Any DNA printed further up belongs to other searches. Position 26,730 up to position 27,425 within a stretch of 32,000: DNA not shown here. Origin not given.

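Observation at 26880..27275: The ROCO partner looks like a membrane-anchored histone fold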

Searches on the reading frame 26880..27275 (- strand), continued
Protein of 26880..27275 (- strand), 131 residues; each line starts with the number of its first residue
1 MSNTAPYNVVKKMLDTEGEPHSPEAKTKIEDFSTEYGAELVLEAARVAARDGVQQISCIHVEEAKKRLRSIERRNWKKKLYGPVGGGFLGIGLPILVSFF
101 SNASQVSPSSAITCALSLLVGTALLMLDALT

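Call 28: find_homologous_proteins(query=A2, max_evalue=0.001)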
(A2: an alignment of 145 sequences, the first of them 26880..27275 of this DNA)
Query A2 (145 sequences) (131 aa, profile of the alignment): 53 proteins with E <= 0.001 among 8000 candidates.
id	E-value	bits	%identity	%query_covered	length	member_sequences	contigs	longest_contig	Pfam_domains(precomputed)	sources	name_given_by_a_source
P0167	2.2e-49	185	33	68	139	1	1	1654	-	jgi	jgi:histone H3/H4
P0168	2.0e-48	182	30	88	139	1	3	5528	-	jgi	jgi:histone H3/H4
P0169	2.9e-48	181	35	59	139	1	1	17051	-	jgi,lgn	-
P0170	1.4e-47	179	38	47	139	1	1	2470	-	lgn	-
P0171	1.4e-47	179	25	96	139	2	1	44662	-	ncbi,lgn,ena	-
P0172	2.5e-47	178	35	63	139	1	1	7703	-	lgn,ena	-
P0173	3.5e-47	178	-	-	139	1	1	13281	-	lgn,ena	-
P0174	6.2e-47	177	31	72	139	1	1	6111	-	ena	-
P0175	1.5e-45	172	35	59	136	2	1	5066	-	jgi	jgi:hypothetical protein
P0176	1.5e-45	172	31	59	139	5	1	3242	-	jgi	jgi:hypothetical protein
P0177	3.9e-45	171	32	67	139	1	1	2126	-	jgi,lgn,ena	-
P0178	5.4e-45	171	33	84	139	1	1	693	-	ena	-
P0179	9.1e-45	170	29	90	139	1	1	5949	-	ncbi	-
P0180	1.7e-44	169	34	63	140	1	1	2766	-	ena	-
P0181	2.7e-44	168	29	52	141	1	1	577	-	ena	-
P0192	5.8e-41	158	30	56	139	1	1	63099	-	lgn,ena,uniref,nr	uniref:Uncharacterized protein n=1 Tax=Candidatus Kentrum sp. FW TaxID=2126338 RepID=A0A450S484_9GAM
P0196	7.1e-38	147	29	58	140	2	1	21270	-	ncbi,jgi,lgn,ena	-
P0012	6.4e-31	125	58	100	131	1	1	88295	-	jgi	jgi:hypothetical protein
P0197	8.6e-28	115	63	95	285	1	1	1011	PF23598.2,PF00560.40,PF12799.14,PF13855.13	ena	-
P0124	1.3e-22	98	28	66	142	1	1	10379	-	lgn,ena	-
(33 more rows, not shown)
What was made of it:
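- JGI names two family members 'histone H3/H4' (call 28).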

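Call 29: find_encoding_contigs(protein=P0171, flank=6000, max_places=2)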
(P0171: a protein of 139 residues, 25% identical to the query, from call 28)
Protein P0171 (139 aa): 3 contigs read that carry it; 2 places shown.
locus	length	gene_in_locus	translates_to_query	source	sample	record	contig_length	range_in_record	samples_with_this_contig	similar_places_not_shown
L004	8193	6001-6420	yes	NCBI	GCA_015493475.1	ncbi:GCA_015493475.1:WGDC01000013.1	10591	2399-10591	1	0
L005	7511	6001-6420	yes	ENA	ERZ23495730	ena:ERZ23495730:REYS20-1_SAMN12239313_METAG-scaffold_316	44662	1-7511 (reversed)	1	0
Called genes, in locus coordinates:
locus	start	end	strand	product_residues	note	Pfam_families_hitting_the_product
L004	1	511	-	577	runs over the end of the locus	PF00749:tRNA-synt_1c, PF03950:tRNA-synt_1c_C, PF20974:tRNA-synt_1c_C2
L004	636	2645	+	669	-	PF00270:DEAD (weak), PF04851:ResIII, PF13604:AAA_30 (faint), PF17757:UvrB_inter, PF27431:UvrB_3rd, PF00271:Helicase_C, PF12344:UvrB, PF02151:UVR (weak)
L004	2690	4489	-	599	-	PF03190:Thioredox_DsbH, PF13098:Thioredoxin_2 (faint), PF13899:Thioredoxin_7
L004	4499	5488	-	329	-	PF13495:Phage_int_SAM_4, PF00589:Phage_integrase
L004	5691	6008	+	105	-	-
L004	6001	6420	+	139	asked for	-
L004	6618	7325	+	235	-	-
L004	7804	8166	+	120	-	PF25212:HVO_A0114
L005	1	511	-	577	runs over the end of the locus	PF00749:tRNA-synt_1c, PF03950:tRNA-synt_1c_C, PF20974:tRNA-synt_1c_C2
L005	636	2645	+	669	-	PF00270:DEAD (weak), PF04851:ResIII, PF13604:AAA_30 (faint), PF17757:UvrB_inter, PF27431:UvrB_3rd, PF00271:Helicase_C, PF12344:UvrB, PF02151:UVR (weak)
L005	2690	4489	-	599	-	PF03190:Thioredox_DsbH, PF13098:Thioredoxin_2 (faint), PF13899:Thioredoxin_7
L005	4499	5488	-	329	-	PF13495:Phage_int_SAM_4, PF00589:Phage_integrase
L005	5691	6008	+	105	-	-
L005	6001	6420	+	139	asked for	-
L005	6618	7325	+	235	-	-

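Call 30: find_encoding_contigs(protein=P0192, flank=6000, max_places=2)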
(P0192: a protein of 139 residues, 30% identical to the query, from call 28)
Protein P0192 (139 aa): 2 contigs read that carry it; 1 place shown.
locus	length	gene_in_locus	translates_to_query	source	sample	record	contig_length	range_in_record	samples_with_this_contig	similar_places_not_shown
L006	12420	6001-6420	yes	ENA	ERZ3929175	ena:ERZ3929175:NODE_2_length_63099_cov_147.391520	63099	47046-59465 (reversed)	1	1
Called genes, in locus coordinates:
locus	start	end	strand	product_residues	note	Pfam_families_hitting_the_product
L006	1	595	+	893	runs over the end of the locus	PF13191:AAA_16 (weak)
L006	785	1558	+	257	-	-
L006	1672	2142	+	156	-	PF04186:FxsA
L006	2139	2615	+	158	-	PF06295:ZapG-like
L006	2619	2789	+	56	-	-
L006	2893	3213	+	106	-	PF01192:RNA_pol_Rpb6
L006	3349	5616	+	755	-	PF01966:HD, PF13328:HD_4, PF04607:RelA_SpoT, PF02824:TGS, PF19296:RelA_AH (weak), PF28438:RelA_RIS, PF01842:ACT, PF13291:ACT_4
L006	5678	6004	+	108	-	-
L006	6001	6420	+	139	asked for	-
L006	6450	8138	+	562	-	PF00749:tRNA-synt_1c, PF03950:tRNA-synt_1c_C, PF20974:tRNA-synt_1c_C2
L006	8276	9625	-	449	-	PF01523:PmbA_TldD_1st, PF19290:PmbA_TldD_2nd, PF19289:PmbA_TldD_3rd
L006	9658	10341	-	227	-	PF09559:Cas6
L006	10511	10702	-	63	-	-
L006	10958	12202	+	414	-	PF03460:NIR_SIR_ferr (weak), PF01077:NIR_SIR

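Call 31: find_encoding_contigs(protein=P0196, flank=6000, max_places=2)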
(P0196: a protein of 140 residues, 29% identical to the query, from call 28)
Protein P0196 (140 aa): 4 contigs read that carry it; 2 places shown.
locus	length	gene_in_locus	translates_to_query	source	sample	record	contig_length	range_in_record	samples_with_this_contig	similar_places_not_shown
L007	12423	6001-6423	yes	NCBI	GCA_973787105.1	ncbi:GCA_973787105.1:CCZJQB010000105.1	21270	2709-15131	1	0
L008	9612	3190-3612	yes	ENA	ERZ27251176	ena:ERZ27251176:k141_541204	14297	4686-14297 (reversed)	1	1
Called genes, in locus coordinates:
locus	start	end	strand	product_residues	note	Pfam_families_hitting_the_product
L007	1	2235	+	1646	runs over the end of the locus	?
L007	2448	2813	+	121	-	-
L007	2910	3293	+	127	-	-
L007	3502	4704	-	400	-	PF00589:Phage_integrase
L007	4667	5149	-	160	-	-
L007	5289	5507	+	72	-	-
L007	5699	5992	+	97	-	-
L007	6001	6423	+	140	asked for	-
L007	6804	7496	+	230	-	-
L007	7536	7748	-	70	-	-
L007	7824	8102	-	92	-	-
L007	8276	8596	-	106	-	-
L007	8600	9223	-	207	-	-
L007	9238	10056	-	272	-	-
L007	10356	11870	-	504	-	-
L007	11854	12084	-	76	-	PF00313:CSD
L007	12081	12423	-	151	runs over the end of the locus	-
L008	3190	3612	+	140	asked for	-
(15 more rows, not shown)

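Call 53: predict_structure(alignment_id=A3)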
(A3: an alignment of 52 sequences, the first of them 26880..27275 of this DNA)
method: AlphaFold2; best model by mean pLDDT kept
length: 131 residues; sequences in the alignment: 52
mean_pLDDT: 80.8   pTM: 0.50
mean pLDDT of the five models: 80.8, 80.8, 77.6, 77.1, 74.0
residues with pLDDT >= 90: 27; 70-90: 89; 50-70: 12; < 50: 3
segments of 3 or more residues with pLDDT < 50: 1-3
pLDDT, mean of each block of 10 residues (from residue 1): 60 70 83 87 93 92 89 73 78 79 80 86 82 63
secondary structure, 60 per line:
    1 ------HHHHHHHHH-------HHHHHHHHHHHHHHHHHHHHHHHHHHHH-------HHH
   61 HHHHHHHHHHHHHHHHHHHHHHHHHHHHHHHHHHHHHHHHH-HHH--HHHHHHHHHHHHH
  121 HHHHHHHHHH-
elements in order: H7-15 H23-50 H58-101 H108-130
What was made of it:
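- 27066..27275 (-): Cytoplasmic histone-fold domain, aa 1-70: alpha1 7-15, L1 16-22, alpha2 23-50, L2 51-57, alpha3 from 58. AF2 model from alignment A3, pLDDT 83-93 over aa 21-70 (call 53).
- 27036..27080 (-): Basic juxtamembrane segment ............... (aa 66-80, net +7), a helical continuation of alpha3. Helix 58-101 is continuous in the model (call 53).
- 26973..27035 (-): Membrane helix 1 (aa 81-101) carrying a glycine zipper G82-x3-G86-x3-G90. Helix in the model (call 53).
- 26886..26954 (-): Membrane helix 2 (aa 108-130), with the conserved G121. Helix 108-130 in the model (call 53).
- On Histone fold: AF2 on alignment A3 gives helices 7-15, 23-50 and 58 onward at pLDDT 83-93 (call 53).
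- AF2 with 52 sequences gives pLDDT 80.8, helices 23-50 and 58-101 (call 53).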

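Call 56: fold_search(model_id=the predicted structure, library=pdb)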
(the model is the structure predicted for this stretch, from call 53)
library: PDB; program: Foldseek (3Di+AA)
matches with E <= 10: 1252; with E <= 0.001: 0
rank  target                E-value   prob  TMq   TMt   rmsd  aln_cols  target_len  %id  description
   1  1b67_A                9.4e-02  1.00  0.38  0.70   5.4        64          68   26  CRYSTAL STRUCTURE OF THE HISTONE HMFA FROM METHANOTHERMUS FERVIDUS (released 2000-01-17)
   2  1hta                  1.2e-01  1.00  0.37  0.67   8.5        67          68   22  CRYSTAL STRUCTURE OF THE HISTONE HMFA FROM METHANOTHERMUS FERVIDUS (released 1999-03-23)
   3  5t5k_A                1.6e-01  1.00  0.37  0.70   7.1        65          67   23  Structure of histone-based chromatin in Archaea (released 2017-08-23)
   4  6qld_h                1.7e-01  0.98  0.34  0.46  10.5        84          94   20  Structure of inner kinetochore CCAN-Cenp-A complex (released 2019-10-02)
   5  7e9c_D                1.9e-01  0.99  0.36  0.49   8.5        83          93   17  Cryo-EM structure of the 1:1 Orc1 BAH domain in complex with nucleosome (released 2022-09-07)
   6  1a7w                  2.3e-01  1.00  0.38  0.71   5.1        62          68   22  CRYSTAL STRUCTURE OF THE HISTONE HMFB FROM METHANOTHERMUS FERVIDUS (released 1999-03-23)
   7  5g49_A                2.3e-01  1.00  0.37  0.48   3.9        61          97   21  Crystal structure of the Arabodopsis thaliana histone-fold dimer L1L NF-YC3 (released 2016-12-07)
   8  9qv5_A                2.5e-01  1.00  0.37  0.67   7.3        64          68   20  Asgard Archaeal HHoB nucleosome in the closed conformation (released 2025-10-29)
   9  6se6_H                2.6e-01  1.00  0.39  0.55   3.8        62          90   21  Class2 : CENP-A nucleosome in complex with CENP-C central region (released 2019-08-14)
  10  5bt1_D                2.8e-01  0.97  0.34  0.48   8.8        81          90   21  histone chaperone Hif1 playing with histone H2A-H2B dimer (released 2016-10-26)
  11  9qv6_A                3.1e-01  1.00  0.37  0.64   4.7        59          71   19  Asgard HHoB hypernucleosome in the closed state (released 2025-10-29)
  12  5b1l_D                3.3e-01  1.00  0.39  0.54   3.7        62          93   22  The mouse nucleosome structure containing H3t (released 2017-02-15)
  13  2nqb_H                3.3e-01  1.00  0.39  0.53   3.8        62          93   21  Drosophila Nucleosome Structure (released 2007-09-11)
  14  9rif_A                3.3e-01  1.00  0.39  0.59   4.5        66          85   18  The histone fold domain heterodimer of oocyst rupture proteins 1 and 2 from Plasmodium berghei (released 2026-01-21)
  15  9rif_G                3.3e-01  1.00  0.39  0.58   4.5        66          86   18  The histone fold domain heterodimer of oocyst rupture proteins 1 and 2 from Plasmodium berghei (released 2026-01-21)
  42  6yn1_G                4.2e-01  1.00  0.39  0.56   3.7        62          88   21  Crystal structure of histone chaperone APLF acidic domain bound to the histone H2A-H2B-H3-H4 octamer (released 2021-11-17)
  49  5x7x_H                4.4e-01  1.00  0.39  0.55   3.7        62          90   21  The crystal structure of the nucleosome containing H3.3 at 2.18 angstrom resolution (released 2017-04-19)
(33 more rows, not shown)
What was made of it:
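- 27066..27275 (-): Foldseek gives HMfB TM-score 0.71 and H2B rmsd 3.7 A over 62 columns (call 56).
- The Foldseek top 50 are all histones (call 56). Foldseek E-values are weak (0.09-0.4), as expected for a 60-residue helical domain (call 56).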

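Call 57: find_related_loci(query=A5, collection=genome_contigs, flank=7000)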
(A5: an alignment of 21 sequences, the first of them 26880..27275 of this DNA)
Query A5 (131 aa) in genome_contigs; peptide patterns used: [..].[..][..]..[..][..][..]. (x = any residue, [..] = any of these).
27 stretches matched a pattern; 2 encode a relative of the query (tblastn E <= 1e-3); 2 distinct loci.
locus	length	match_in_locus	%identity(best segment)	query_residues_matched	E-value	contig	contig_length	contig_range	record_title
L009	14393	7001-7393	70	1-131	2e-56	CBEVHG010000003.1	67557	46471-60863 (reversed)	MAG TPA_asm: Candidatus Electrothrix marina isolate SRR24458087_concoct_48 genome assembly, contig: ERZ26778537.3, whole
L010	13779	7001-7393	57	1-131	3e-44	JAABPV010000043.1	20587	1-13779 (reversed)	MAG: Desulfobulbaceae bacterium isolate S01.Bin068 NODE_49_length_20587_cov_7.724476, whole genome shotgun sequence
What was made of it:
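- Tried and rejected: The genome scan found only 2 loci (call 57).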

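Call 60: find_related_loci(query=A6, collection=metagenome_contigs, flank=7000)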
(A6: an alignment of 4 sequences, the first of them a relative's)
Query A6 (147 aa) in metagenome_contigs; peptide patterns used: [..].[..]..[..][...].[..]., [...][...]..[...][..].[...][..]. (x = any residue, [..] = any of these).
600 stretches matched a pattern, but none encodes a relative of the query by tblastn (E <= 1e-3).

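Call 62: find_homologous_proteins(query=A7, max_evalue=0.001)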
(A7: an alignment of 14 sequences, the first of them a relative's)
Query A7 (14 sequences) (147 aa, profile of the alignment): 4 proteins with E <= 0.001 among 4842 candidates.
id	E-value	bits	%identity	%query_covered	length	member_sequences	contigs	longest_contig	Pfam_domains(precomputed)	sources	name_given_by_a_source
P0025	5.8e-47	177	27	87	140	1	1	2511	-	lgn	-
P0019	1.9e-43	165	100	100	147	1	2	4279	-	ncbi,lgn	-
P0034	5.0e-42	161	24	83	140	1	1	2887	-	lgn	-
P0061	7.7e-33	131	33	55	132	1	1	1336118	-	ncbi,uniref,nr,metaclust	ncbi:hypothetical protein [Roseivirga misakiensis]|uniref:Uncharacterized protein n=1 Tax=Roseivirga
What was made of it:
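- Tried and rejected: Third protein search: the search on the intermediate clades returned only 4 proteins (call 62), but it made their contigs accessible.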

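Call 63: find_encoding_contigs(protein=P0019, flank=5000, max_places=3)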
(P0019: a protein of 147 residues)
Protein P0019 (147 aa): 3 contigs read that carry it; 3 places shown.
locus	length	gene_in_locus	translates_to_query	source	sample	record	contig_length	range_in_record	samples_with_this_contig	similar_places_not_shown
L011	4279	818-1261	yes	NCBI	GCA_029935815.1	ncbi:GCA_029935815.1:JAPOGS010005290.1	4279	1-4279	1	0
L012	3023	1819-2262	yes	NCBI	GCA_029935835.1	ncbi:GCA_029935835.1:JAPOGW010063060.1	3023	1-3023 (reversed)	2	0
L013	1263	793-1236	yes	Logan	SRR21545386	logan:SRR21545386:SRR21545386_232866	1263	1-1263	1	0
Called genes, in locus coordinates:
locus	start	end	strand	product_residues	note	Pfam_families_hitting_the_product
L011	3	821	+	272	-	?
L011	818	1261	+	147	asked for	-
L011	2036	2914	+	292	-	-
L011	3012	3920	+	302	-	PF19867:DUF6340, PF07719:TPR_2 (faint), PF14559:TPR_19 (weak)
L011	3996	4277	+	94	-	?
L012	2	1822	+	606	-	?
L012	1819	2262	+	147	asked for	-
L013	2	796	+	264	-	?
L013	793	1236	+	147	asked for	-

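Call 64: find_encoding_contigs(protein=P0061, flank=6000, max_places=2)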
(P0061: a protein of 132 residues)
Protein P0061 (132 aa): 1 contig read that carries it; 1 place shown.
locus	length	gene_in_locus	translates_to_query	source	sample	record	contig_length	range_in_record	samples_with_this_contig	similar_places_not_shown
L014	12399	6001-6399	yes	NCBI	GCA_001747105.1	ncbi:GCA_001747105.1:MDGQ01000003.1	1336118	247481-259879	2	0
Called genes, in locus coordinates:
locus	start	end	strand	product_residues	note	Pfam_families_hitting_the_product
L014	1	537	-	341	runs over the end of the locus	PF01073:3Beta_HSD, PF01370:Epimerase, PF02719:Polysacc_synt_2, PF05368:NmrA, PF07993:NAD_binding_4, PF13460:NAD_binding_10, PF16363:GDP_Man_Dehyd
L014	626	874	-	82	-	-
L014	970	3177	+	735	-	PF05970:PIF1, PF13245:AAA_19, PF13401:AAA_22, PF13604:AAA_30, PF14493:HTH_40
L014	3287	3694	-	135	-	-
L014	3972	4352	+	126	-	-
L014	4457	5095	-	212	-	-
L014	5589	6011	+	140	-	-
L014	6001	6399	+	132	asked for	-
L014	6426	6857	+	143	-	-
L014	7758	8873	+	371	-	PF13177:DNA_pol3_delta2, PF13401:AAA_22 (weak), PF13604:AAA_30 (weak), PF00004:AAA, PF13173:AAA_14 (weak), PF22608:DNAX_ATPase_lid, PF21960:RCF1-5-like_lid (weak), PF12169:DNA_pol3_gamma3 (weak), +2 more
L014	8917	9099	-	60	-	-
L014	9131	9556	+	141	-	PF28557:DUF8439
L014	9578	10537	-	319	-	PF11276:DUF3078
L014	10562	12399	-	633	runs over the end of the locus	PF01464:SLT, PF23577:LysM_RLK (faint), PF01476:LysM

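Call 65: find_encoding_contigs(protein=P0025, flank=5000, max_places=2)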
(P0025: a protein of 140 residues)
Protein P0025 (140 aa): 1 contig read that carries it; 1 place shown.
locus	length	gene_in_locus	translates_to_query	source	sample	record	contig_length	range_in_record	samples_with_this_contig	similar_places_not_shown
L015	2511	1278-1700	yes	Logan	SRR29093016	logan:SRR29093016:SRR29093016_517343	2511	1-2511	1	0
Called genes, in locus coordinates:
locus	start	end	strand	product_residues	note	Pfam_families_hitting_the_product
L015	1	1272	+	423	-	?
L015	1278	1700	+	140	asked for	-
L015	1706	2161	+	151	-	PF13676:TIR_2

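Call 66: find_encoding_contigs(protein=P0034, flank=5000, max_places=2)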
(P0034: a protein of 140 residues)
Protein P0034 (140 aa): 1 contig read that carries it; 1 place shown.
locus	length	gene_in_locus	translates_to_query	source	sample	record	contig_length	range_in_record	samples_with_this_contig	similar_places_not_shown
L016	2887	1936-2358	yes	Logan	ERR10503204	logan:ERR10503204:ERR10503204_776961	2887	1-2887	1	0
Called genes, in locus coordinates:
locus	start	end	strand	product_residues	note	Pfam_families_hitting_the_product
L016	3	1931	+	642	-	?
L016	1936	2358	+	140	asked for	-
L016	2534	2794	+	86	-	-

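Call 67: search_protein_families(library=pfam, proteins=[L012:2-1822:+, L015:1-1272:+, L016:3-1931:+, L011:3-821:+, L015:1706-2161:+, L014:5589-6011:+, L014:6426-6857:+, L011:2036-2914:+], max_evalue=0.01)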
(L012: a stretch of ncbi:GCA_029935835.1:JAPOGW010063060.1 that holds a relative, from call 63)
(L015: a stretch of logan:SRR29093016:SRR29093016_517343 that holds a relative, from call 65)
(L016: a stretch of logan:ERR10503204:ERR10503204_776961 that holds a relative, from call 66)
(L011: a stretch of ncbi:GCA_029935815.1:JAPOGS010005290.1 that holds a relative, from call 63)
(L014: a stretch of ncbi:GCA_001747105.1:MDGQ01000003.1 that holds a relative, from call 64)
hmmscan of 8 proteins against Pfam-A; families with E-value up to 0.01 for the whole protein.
L012:2-1822:+ (606 aa): 13 families
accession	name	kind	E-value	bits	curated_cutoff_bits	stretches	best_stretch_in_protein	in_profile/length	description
PF16095.11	COR-A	-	5.8e-39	133.7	35.3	1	281-421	2-143/143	C-terminal of Roc, COR-A domain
PF08477.19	Roc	-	9.1e-35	119.9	27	1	115-225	1-119/119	Ras of Complex, Roc, domain of DAPkinase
PF25497.1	COR-B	-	2.4e-27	95.9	27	1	435-570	3-143/145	C-terminal of Roc, COR-B domain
PF00071.28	Ras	-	3.2e-16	59.8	21.6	1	115-260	1-151/162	Ras family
PF00025.27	Arf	-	9.9e-13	48.4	22.3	1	111-230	12-131/174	ADP-ribosylation factor family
PF13855.12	LRR_8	-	2e-09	37.5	27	1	1-49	11-61/61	Leucine rich repeat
PF23598.1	LRR_14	-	4.2e-07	29.5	40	1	9-60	42-93/353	Leucine-rich repeat region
PF12799.13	LRR_4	-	1.3e-06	28.9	27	0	1-29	11-39/44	Leucine Rich repeats (2 copies)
PF01926.29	MMR_HSR1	-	1.6e-06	28.6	21.9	1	115-223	1-113/113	50S ribosome-binding GTPase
PF04670.18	Gtr1_RagA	-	0.00012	22.1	22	1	115-226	1-123/232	Gtr1/RagA G protein conserved region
PF00009.33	GTP_EFTU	-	0.00074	19.6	26.5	0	118-267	8-184/188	Elongation factor Tu GTP binding domain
PF09439.16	SRPRB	-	0.0017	18.2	25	1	114-176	4-60/178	Signal recognition particle receptor beta subunit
PF02421.24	FeoB_N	-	0.0095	15.9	27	0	115-240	2-133/156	Ferrous iron transport protein B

L015:1-1272:+ (423 aa): 0 families

L016:3-1931:+ (642 aa): 2 families
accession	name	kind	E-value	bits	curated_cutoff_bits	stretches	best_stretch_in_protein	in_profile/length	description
PF17874.7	TPR_MalT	-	8.8e-10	38.8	45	1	271-425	51-197/336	MalT-like TPR region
PF13424.12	TPR_12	-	0.00014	22.4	30.1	0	303-338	41-76/77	Tetratricopeptide repeat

L011:3-821:+ (272 aa): 2 families
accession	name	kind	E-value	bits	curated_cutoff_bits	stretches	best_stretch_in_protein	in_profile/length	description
PF25497.1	COR-B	-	2.5e-28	99.2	27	1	101-236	3-143/145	C-terminal of Roc, COR-B domain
PF16095.11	COR-A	-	1.4e-20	74.1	35.3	1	4-87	62-143/143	C-terminal of Roc, COR-A domain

L015:1706-2161:+ (151 aa): 2 families
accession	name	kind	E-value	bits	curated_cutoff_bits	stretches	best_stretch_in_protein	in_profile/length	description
PF13676.11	TIR_2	-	1.4e-23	84.1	28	1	10-131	2-121/122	TIR domain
PF01582.25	TIR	-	5.8e-05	23.4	21.3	1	7-97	2-95/179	TIR domain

L014:5589-6011:+ (140 aa): 1 family
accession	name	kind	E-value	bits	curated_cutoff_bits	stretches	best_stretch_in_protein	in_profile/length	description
PF05256.17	UPF0223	-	0.00025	21.8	25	0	44-91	20-67/86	Uncharacterised protein family (UPF0223)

L014:6426-6857:+ (143 aa): 0 families

L011:2036-2914:+ (292 aa): 0 families
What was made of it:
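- The same holds in L011-L013 for the 39%-identical P0019 clade, whose upstream gene is LRR-Roc-COR-A-COR-B (calls 63, 67). Different clades are all coupled to large switch-type proteins: ROCO, or a TPR protein with TIR (call 67).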
